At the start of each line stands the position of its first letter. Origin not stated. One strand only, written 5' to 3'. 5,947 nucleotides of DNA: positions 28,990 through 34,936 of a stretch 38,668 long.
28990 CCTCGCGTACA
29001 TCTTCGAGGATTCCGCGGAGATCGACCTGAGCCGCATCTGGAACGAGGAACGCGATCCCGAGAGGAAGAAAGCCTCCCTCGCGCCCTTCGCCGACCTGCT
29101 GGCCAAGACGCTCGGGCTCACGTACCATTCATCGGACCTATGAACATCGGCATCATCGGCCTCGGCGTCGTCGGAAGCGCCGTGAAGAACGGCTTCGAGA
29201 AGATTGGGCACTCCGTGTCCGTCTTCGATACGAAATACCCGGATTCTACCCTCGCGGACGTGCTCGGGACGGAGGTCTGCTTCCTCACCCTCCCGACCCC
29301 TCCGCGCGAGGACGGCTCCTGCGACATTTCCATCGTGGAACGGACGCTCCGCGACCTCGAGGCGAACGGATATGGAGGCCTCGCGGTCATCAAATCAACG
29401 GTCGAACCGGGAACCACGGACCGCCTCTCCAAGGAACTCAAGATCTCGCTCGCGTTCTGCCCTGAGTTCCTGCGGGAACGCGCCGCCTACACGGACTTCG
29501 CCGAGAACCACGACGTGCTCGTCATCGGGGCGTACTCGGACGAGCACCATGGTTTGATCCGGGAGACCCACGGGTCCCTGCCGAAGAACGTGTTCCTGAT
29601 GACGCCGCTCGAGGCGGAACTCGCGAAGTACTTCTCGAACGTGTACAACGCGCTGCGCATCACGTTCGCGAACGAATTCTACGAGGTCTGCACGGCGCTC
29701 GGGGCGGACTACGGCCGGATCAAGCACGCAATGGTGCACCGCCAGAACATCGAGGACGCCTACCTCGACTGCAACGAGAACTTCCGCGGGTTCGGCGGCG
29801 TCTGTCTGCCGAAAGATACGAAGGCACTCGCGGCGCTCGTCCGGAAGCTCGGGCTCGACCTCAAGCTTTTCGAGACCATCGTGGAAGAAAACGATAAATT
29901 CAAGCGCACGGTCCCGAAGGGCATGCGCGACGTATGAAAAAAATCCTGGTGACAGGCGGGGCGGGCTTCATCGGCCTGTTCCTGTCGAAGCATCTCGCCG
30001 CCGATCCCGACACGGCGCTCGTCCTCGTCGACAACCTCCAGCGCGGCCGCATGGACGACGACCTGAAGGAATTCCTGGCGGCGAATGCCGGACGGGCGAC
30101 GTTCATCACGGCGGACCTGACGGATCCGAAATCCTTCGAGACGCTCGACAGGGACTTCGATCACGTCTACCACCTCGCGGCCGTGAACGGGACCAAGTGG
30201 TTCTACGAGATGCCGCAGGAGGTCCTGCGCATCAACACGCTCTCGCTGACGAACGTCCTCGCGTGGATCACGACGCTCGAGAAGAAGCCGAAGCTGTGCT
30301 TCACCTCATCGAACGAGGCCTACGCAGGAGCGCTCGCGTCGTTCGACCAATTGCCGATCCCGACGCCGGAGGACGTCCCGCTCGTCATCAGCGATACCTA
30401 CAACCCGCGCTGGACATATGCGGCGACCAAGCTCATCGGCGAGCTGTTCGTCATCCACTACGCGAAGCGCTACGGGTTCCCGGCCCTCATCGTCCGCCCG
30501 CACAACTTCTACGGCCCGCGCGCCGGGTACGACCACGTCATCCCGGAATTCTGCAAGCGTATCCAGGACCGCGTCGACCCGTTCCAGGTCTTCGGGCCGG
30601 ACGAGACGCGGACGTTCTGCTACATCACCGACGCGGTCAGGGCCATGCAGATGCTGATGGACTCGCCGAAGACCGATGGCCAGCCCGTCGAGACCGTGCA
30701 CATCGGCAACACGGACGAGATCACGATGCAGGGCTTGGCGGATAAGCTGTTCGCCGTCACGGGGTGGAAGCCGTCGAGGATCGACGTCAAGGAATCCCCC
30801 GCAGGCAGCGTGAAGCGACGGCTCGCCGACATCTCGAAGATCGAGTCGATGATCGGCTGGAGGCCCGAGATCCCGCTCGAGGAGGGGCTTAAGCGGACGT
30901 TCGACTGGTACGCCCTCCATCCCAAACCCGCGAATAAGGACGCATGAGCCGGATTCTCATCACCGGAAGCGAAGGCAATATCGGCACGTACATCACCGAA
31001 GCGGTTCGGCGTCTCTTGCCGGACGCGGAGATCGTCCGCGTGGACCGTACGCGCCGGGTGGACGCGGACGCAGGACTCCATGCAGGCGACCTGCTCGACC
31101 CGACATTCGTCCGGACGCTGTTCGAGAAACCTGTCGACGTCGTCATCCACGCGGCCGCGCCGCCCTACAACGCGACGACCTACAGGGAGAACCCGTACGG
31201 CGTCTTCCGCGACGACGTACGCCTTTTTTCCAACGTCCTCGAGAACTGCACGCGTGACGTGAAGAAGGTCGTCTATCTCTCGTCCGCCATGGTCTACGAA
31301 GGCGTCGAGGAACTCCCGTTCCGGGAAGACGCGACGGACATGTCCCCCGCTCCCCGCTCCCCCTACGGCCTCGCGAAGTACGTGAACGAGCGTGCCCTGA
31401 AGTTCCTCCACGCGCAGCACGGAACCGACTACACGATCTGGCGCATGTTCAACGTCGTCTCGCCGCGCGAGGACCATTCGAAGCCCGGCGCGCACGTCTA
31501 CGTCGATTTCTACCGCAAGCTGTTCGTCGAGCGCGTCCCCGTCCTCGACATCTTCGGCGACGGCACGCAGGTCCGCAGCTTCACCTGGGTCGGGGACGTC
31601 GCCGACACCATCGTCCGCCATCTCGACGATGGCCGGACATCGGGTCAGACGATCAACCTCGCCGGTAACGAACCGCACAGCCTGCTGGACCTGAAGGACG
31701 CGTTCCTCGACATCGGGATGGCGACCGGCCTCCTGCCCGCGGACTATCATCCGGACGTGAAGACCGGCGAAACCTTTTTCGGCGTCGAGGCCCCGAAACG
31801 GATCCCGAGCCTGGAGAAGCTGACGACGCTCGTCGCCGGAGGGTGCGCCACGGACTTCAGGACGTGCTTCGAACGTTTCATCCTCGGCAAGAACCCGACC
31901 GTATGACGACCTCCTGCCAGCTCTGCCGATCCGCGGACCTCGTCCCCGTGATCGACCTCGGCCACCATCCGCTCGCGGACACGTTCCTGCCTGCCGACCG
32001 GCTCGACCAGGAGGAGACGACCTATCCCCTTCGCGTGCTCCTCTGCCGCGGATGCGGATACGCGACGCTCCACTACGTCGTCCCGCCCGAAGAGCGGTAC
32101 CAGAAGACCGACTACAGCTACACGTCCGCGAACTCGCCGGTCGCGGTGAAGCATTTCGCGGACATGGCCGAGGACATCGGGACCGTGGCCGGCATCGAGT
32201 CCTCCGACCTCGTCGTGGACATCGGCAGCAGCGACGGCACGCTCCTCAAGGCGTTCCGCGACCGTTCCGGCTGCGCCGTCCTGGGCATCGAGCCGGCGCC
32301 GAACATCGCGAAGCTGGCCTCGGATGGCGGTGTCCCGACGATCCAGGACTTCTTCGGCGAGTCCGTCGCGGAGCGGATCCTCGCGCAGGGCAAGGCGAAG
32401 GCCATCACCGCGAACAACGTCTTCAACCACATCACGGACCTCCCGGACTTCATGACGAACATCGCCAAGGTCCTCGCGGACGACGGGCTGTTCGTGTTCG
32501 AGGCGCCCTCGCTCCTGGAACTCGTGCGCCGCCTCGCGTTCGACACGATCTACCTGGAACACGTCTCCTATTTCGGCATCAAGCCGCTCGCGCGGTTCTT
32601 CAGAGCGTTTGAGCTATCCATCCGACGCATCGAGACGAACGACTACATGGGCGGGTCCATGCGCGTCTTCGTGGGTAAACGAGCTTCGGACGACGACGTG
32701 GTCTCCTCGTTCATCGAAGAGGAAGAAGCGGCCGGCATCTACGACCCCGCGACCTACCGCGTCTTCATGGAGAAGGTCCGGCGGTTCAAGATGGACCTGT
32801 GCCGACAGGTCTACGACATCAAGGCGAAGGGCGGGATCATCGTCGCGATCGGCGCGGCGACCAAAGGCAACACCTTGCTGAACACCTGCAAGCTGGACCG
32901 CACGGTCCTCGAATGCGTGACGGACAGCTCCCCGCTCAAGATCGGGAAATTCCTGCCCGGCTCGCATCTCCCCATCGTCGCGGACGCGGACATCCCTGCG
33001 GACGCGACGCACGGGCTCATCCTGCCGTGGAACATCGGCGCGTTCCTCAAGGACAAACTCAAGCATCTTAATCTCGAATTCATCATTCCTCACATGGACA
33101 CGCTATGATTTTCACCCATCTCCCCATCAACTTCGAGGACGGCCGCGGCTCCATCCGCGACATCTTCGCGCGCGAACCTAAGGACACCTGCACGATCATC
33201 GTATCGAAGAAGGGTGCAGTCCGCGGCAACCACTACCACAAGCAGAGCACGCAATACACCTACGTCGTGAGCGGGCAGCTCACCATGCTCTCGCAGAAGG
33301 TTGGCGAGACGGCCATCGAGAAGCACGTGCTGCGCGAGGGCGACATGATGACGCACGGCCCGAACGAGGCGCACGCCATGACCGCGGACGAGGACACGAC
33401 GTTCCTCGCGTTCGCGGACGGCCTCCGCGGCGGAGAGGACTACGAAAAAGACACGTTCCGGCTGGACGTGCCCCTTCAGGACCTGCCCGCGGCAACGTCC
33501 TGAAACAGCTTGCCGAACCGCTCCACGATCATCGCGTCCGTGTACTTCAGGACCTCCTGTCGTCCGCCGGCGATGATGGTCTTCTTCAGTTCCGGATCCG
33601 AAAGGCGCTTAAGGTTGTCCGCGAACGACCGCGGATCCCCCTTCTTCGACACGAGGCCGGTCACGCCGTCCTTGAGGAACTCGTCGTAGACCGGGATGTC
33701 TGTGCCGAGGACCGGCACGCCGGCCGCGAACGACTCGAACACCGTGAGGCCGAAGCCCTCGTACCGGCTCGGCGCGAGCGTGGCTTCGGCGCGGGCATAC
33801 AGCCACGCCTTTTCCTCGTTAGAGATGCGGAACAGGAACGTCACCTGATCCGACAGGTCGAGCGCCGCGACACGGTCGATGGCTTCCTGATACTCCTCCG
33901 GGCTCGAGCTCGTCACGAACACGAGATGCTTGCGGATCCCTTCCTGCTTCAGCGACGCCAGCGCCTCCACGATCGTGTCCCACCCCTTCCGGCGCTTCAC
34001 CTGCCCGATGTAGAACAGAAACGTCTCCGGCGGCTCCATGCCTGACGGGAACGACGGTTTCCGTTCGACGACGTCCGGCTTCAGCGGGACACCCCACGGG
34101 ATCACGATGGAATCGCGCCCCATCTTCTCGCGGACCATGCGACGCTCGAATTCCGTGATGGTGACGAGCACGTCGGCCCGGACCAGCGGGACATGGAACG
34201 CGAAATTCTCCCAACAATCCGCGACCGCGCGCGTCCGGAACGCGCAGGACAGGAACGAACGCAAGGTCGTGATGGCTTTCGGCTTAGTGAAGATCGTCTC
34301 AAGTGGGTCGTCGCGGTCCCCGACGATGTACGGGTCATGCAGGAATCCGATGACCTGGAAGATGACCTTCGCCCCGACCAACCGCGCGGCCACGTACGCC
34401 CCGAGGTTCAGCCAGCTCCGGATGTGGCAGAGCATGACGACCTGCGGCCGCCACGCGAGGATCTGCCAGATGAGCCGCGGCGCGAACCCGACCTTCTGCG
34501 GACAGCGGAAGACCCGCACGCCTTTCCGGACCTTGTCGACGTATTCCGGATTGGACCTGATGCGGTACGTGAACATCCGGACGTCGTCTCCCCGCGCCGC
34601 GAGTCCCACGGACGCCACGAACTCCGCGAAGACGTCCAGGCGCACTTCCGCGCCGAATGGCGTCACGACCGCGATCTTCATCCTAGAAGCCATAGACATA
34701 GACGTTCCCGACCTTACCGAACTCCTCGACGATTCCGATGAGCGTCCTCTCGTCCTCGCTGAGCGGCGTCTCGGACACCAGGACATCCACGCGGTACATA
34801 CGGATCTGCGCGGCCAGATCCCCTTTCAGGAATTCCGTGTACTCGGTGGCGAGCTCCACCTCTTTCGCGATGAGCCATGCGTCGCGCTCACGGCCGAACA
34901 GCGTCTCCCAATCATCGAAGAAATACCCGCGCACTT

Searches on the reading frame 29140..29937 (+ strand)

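Call 8: search_protein_families(library=pfam, proteins=[window:29140-29937:+], max_evalue=0.001)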
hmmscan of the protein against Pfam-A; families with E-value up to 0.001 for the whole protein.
window:29140-29937:+ (265 aa): 2 families
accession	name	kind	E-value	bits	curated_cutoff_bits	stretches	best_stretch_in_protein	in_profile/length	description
PF00984.24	UDPG_MGDP_dh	-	1e-22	80.5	25.4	1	158-252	2-93/94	UDP-glucose/GDP-mannose dehydrogenase family, central domain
PF03721.20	UDPG_MGDP_dh_N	-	8.7e-18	65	27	1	44-137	77-181/187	UDP-glucose/GDP-mannose dehydrogenase family, NAD binding domain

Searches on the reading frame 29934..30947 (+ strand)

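Call 8: search_protein_families(library=pfam, proteins=[window:29934-30947:+], max_evalue=0.001)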
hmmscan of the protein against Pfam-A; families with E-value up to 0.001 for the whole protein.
window:29934-30947:+ (337 aa): 8 families
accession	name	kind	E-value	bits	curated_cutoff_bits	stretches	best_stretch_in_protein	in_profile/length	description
PF01370.27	Epimerase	-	2.5e-42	145.4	20.9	1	4-251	1-234/240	NAD dependent epimerase/dehydratase family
PF16363.11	GDP_Man_Dehyd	-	9.6e-41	140.8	27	1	5-322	1-332/332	GDP-mannose 4,6 dehydratase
PF07993.18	NAD_binding_4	-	2.8e-14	53.4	20.1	1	6-194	1-209/258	Male sterility protein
PF04321.23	RmlD_sub_bind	-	6.8e-11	42.2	27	1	3-284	2-239/287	RmlD substrate binding domain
PF02719.21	Polysacc_synt_2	-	1.7e-10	41.1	20.2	1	4-112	1-115/293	Polysaccharide biosynthesis protein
PF01073.25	3Beta_HSD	-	8.1e-07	28.8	22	1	5-196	1-185/280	3-beta hydroxysteroid dehydrogenase/isomerase family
PF08659.16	KR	-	0.00012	22.5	22.6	1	4-96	3-103/180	KR domain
PF00106.31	adh_short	-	0.0007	19.6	26.6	0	2-71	1-67/195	short chain dehydrogenase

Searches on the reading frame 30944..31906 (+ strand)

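Call 8: search_protein_families(library=pfam, proteins=[window:30944-31906:+], max_evalue=0.001)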
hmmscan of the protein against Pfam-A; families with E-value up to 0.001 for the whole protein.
window:30944-31906:+ (320 aa): 6 families
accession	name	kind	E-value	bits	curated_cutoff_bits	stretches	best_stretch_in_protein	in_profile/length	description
PF01370.27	Epimerase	-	3.6e-42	144.9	20.9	1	4-240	1-240/240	NAD dependent epimerase/dehydratase family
PF16363.11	GDP_Man_Dehyd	-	3.3e-21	76.5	27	1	5-258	1-267/332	GDP-mannose 4,6 dehydratase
PF04321.23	RmlD_sub_bind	-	9.2e-13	48.3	27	1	3-231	2-201/287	RmlD substrate binding domain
PF07993.18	NAD_binding_4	-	8.5e-06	25.5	20.1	1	57-189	83-221/258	Male sterility protein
PF01073.25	3Beta_HSD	-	8.9e-06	25.4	22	1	6-224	2-226/280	3-beta hydroxysteroid dehydrogenase/isomerase family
PF02719.21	Polysacc_synt_2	-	0.00017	21.3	20.2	0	44-114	57-128/293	Polysaccharide biosynthesis protein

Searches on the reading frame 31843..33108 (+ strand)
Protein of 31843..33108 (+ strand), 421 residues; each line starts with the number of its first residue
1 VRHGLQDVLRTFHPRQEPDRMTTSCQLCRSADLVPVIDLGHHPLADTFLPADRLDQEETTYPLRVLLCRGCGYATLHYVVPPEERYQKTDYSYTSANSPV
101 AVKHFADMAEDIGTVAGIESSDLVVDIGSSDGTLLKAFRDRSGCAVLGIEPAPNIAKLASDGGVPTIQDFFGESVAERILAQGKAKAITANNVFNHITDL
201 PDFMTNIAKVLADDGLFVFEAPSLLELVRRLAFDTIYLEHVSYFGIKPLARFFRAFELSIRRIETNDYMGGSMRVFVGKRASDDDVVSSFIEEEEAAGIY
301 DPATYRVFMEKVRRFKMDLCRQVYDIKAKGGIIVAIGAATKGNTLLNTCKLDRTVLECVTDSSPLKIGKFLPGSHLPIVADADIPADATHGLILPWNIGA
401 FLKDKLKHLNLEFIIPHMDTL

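Call 8: search_protein_families(library=pfam, proteins=[window:31843-33108:+], max_evalue=0.001)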
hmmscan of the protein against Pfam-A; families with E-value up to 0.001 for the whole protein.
window:31843-33108:+ (421 aa): 7 families
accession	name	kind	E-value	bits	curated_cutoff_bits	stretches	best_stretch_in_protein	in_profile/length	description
PF08484.17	Methyltransf_14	-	1.4e-34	119.6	23.5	1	269-409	3-148/160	C-methyltransferase C-terminal domain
PF08421.16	Methyltransf_13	-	5.5e-19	68.5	31.3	1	25-86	1-62/62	Putative zinc binding domain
PF13489.12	Methyltransf_23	-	2.8e-16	60.1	27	1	117-260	18-161/164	Methyltransferase domain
PF08241.18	Methyltransf_11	-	2.4e-08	34.9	21.2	1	125-219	1-95/95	Methyltransferase domain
PF08242.18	Methyltransf_12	-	6.6e-08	33.6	30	1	125-217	1-98/98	Methyltransferase domain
PF13649.12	Methyltransf_25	-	1.4e-05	26.2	27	1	124-215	1-97/97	Methyltransferase domain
PF13847.12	Methyltransf_31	-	9.3e-05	22.6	27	1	125-224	8-114/145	Methyltransferase domain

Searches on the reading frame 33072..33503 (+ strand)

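Call 40: search_protein_families(library=pfam, proteins=[window:33072-33503:+], max_evalue=0.001)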
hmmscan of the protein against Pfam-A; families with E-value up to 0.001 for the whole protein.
window:33072-33503:+ (143 aa): 3 families
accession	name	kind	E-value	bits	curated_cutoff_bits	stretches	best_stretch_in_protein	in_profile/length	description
PF14667.12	Polysacc_synt_C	-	7.7e-08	32.9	28.7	1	22-88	2-68/111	Polysaccharide biosynthesis C-terminal domain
PF00190.28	Cupin_1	-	1.3e-07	31.7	22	1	42-114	37-110/151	Cupin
PF07883.17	Cupin_2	-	1.3e-07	31.6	27.2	1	46-110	6-63/70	Cupin domain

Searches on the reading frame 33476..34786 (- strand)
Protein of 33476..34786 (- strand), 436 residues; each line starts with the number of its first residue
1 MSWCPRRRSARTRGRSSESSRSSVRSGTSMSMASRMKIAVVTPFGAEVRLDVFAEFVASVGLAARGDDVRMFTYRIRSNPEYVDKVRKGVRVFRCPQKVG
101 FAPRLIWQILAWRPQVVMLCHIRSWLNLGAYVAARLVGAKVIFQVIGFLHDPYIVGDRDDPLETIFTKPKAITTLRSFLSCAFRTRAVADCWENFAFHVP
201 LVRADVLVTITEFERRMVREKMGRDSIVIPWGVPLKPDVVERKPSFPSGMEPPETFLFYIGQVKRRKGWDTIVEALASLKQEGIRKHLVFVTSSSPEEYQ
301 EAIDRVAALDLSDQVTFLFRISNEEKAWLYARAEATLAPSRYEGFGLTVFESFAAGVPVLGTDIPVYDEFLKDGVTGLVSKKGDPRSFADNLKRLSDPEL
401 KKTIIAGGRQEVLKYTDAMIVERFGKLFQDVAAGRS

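Call 8: search_protein_families(library=pfam, proteins=[window:33476-34786:-], max_evalue=0.001)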
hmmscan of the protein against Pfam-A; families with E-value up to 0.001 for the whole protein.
window:33476-34786:- (436 aa): 6 families
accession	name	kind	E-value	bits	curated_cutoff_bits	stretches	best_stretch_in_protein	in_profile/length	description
PF00534.26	Glycos_transf_1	-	6.4e-31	107.6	26.4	1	251-409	12-170/172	Glycosyl transferases group 1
PF13692.12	Glyco_trans_1_4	-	2.7e-24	86.5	27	1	257-395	4-139/142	Glycosyl transferases group 1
PF20706.3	GT4-conflict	-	3.7e-11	43.1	26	1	238-360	173-309/385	Family 4 Glycosyltransferase in conflict systems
PF13439.12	Glyco_transf_4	-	2.4e-09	37.9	28.5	1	61-235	14-168/170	Glycosyltransferase Family 4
PF13524.12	Glyco_trans_1_2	-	4.4e-09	36.9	25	1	293-415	22-132/144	Glycosyl transferase-like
PF13579.12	Glyco_trans_4_4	-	1.7e-08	35.4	29.7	1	61-225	13-148/158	Glycosyl transferase 4-like domain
